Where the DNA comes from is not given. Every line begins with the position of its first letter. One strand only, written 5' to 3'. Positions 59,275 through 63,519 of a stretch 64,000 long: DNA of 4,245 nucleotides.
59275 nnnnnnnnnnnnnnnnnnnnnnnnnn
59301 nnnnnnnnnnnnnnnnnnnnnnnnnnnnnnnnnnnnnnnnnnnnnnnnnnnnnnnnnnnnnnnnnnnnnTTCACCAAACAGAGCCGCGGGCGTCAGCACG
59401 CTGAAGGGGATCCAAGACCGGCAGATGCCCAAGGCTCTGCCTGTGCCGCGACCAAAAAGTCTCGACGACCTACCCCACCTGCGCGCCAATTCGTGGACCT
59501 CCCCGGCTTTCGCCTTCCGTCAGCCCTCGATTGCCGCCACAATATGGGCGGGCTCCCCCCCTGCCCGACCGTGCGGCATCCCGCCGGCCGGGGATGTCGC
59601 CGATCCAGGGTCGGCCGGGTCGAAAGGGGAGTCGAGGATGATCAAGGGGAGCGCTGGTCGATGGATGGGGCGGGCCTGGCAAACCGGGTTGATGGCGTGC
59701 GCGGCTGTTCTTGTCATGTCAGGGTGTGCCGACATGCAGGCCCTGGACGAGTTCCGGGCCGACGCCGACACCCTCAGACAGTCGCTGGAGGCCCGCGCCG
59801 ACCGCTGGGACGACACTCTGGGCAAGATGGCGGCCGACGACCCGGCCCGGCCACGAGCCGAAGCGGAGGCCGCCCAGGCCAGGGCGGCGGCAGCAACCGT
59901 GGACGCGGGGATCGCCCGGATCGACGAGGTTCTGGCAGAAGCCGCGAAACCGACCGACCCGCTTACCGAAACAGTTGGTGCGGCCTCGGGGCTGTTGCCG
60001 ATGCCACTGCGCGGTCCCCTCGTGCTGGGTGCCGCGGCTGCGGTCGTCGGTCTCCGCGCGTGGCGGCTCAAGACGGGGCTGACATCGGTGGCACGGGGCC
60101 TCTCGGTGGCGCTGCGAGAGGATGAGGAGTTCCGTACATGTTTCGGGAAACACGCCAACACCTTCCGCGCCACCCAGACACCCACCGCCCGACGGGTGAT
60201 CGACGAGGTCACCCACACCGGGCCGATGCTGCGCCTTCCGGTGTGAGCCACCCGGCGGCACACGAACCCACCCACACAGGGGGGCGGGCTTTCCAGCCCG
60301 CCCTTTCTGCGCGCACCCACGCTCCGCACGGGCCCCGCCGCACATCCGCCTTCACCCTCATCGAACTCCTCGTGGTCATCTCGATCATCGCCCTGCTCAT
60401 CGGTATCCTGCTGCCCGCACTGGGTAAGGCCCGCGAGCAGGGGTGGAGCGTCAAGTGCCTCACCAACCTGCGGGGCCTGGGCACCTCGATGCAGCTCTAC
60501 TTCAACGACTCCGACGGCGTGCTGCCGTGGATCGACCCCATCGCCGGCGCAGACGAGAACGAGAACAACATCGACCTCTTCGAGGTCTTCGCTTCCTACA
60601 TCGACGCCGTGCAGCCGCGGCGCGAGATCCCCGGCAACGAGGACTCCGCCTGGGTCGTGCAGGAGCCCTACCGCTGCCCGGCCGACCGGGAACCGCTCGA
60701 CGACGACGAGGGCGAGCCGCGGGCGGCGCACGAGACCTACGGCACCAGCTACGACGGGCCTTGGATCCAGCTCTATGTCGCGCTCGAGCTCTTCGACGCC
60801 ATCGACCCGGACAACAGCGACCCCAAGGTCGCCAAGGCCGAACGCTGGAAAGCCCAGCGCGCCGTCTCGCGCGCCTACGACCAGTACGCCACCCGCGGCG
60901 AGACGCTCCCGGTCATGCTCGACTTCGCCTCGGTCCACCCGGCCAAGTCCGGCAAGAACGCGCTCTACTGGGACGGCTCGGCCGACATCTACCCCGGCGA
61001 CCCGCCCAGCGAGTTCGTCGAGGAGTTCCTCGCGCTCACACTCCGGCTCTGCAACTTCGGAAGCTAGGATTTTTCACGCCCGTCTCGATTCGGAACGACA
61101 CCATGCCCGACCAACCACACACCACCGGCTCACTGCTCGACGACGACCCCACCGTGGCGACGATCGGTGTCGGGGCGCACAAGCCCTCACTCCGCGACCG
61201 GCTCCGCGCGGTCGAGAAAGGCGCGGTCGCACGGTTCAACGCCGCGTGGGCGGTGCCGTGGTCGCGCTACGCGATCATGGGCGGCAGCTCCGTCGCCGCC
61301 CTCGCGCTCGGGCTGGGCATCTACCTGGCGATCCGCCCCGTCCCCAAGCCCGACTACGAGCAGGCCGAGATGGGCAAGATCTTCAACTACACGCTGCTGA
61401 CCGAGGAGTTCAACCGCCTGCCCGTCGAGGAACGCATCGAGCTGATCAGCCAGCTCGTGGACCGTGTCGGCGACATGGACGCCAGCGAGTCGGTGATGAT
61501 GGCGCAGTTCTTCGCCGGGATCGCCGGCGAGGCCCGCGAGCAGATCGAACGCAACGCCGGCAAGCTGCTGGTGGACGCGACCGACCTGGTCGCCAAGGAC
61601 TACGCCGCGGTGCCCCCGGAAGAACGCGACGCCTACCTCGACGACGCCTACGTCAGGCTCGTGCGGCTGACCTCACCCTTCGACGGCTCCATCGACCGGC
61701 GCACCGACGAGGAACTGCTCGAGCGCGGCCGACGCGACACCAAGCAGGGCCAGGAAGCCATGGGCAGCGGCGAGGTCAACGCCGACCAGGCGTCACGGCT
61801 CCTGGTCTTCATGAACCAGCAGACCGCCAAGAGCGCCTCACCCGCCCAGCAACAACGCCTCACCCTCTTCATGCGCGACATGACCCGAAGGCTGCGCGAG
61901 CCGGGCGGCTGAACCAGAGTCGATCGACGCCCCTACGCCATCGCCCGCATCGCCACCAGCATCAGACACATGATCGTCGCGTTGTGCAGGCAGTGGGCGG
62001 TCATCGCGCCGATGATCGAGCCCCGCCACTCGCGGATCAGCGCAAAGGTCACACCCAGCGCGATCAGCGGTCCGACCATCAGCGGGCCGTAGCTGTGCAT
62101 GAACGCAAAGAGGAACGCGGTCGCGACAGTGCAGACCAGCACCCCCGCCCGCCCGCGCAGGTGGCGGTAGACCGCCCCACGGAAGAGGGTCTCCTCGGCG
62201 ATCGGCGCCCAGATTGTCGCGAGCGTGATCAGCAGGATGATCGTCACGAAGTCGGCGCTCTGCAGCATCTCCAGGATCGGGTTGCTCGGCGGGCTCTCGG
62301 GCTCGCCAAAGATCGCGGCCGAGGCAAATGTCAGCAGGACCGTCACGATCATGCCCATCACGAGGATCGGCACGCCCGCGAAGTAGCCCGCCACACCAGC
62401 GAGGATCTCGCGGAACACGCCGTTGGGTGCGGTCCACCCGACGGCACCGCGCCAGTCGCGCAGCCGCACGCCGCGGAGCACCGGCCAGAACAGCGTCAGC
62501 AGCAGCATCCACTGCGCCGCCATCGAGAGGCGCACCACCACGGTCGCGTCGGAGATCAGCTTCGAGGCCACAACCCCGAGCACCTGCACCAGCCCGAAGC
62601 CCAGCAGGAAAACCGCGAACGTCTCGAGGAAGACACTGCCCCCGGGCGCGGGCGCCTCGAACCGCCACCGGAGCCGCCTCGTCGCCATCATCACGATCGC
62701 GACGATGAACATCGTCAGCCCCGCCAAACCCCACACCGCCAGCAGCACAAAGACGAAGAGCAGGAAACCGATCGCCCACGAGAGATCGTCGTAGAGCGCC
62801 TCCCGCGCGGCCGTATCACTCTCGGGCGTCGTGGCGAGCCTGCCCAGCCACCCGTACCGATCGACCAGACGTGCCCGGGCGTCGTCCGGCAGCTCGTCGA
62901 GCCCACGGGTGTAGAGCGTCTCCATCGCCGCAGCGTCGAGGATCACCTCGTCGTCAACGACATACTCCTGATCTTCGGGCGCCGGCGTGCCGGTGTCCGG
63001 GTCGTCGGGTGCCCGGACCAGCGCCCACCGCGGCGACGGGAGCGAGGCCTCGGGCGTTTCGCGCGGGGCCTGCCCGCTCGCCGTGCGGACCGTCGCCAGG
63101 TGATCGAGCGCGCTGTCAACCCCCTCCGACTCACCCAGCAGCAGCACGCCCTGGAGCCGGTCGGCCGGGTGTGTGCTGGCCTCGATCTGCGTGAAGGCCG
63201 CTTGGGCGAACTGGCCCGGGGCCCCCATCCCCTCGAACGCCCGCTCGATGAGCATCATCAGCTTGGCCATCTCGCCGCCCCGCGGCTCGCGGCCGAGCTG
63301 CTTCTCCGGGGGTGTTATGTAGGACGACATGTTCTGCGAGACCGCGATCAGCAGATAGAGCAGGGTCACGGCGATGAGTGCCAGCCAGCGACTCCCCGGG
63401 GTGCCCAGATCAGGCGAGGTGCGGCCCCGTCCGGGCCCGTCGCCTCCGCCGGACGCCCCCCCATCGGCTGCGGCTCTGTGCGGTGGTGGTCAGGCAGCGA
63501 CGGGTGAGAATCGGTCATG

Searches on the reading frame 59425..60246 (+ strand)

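Call 54: search_protein_families(library=ncbifam, proteins=[window:59425-60246:+], max_evalue=0.01)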
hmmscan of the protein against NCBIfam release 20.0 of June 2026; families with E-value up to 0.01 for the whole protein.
window:59425-60246:+ (273 aa): 1 family
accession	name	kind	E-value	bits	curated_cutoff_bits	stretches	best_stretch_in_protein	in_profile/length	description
NF040598.1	Ala_zip_lipo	subfamily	0.0022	18.5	43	1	90-173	7-87/90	Lpp/OprI family alanine-zipper lipoprotein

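Call 82: search_protein_families(library=pfam, proteins=[window:59425-60246:+], max_evalue=0.01)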
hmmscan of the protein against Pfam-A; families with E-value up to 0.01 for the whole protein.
window:59425-60246:+ (273 aa): 0 families

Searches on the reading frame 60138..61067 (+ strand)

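Call 30: search_protein_families(library=pfam, proteins=[window:60138-61067:+], max_evalue=0.01)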
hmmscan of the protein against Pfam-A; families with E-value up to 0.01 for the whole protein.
window:60138-61067:+ (309 aa): 1 family
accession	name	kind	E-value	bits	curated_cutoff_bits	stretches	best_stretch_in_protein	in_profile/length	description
PF07963.17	N_methyl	-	9e-07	28.7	21.2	1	67-92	2-27/27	Prokaryotic N-terminal methylation motif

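Call 54: search_protein_families(library=ncbifam, proteins=[window:60138-61067:+], max_evalue=0.01)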
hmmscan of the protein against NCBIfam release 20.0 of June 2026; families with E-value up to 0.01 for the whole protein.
window:60138-61067:+ (309 aa): 8 families
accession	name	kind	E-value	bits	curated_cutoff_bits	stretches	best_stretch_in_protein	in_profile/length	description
NF041775.1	typeIV_PilA_Myxo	equivalog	8.6e-06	25.9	400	1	68-141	9-82/214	type IV pilin protein PilA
NF040999.1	pilin_ComGC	equivalog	1.7e-05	24.9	75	1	70-101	2-33/84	competence type IV pilus major pilin ComGC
TIGR01710.1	typeII_sec_gspG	equivalog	2.2e-05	24.5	88.85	1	71-121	2-52/134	type II secretion system major pseudopilin GspG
NF041013.1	T4P_ComGE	equivalog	0.00014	21.9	49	1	70-100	4-34/83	competence type IV pilus minor pilin ComGE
TIGR01708.2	typeII_sec_gspH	equivalog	0.00019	21.5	80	1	72-101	4-33/169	type II secretion system minor pseudopilin GspH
TIGR02532.1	IV_pilin_GFxxxE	domain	0.00044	20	16.3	1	70-92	2-24/24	prepilin-type N-terminal cleavage/methylation domain-containing protein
NF007862.0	PRK10574.1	equivalog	0.00062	19.9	138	1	70-95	5-30/145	prepilin peptidase-dependent pilin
TIGR02596.1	TIGR02596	subfamily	0.0013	18.8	70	1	72-95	1-24/196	Verru_Chthon cassette protein D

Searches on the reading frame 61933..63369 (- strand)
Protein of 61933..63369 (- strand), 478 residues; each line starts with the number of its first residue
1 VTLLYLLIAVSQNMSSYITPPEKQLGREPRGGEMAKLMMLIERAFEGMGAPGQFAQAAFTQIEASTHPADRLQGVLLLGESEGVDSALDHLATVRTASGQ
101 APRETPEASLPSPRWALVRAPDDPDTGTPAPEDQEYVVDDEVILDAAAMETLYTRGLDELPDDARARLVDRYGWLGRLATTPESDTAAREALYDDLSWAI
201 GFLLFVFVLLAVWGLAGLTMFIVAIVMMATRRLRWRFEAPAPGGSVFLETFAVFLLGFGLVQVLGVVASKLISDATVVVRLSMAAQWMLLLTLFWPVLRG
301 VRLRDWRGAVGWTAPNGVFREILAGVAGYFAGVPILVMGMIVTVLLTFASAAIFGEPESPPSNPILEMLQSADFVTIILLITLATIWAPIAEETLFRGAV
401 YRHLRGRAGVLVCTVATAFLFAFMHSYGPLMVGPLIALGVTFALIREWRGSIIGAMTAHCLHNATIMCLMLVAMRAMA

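Call 30: search_protein_families(library=pfam, proteins=[window:61933-63369:-], max_evalue=0.01)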
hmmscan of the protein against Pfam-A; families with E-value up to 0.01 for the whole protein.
window:61933-63369:- (478 aa): 1 family
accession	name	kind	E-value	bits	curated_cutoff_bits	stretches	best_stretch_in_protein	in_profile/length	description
PF02517.21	Rce1-like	-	3.8e-16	59.6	22.4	1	376-464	3-92/93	Type II CAAX prenyl endopeptidase Rce1-like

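Call 54: search_protein_families(library=ncbifam, proteins=[window:61933-63369:-], max_evalue=0.01)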
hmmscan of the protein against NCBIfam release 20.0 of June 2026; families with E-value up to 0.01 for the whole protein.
window:61933-63369:- (478 aa): 4 families
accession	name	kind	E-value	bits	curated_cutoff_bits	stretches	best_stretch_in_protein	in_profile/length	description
NF041647.1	ABC_perm_CPBP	equivalog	2.5e-14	52.9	435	1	207-470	380-634/636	ABC transporter permease subunit/CPBP intramembrane protease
NF033192.3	CPBP_JDVT_MrtJ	equivalog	8.5e-07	29.6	75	1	385-468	5-97/98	JDVT-CTERM system glutamic-type intramembrane protease MrtJ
NF046050.1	CPBP_fam_MroQ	equivalog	1.7e-06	27.7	270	1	336-472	89-226/243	intramembrane glutamic endopeptidase MroQ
NF040589.1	CPBP_Synerg_MrtS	equivalog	1.8e-05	25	130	1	340-463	46-160/170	Synerg-CTERM system glutamic-type intramembrane protease MrtS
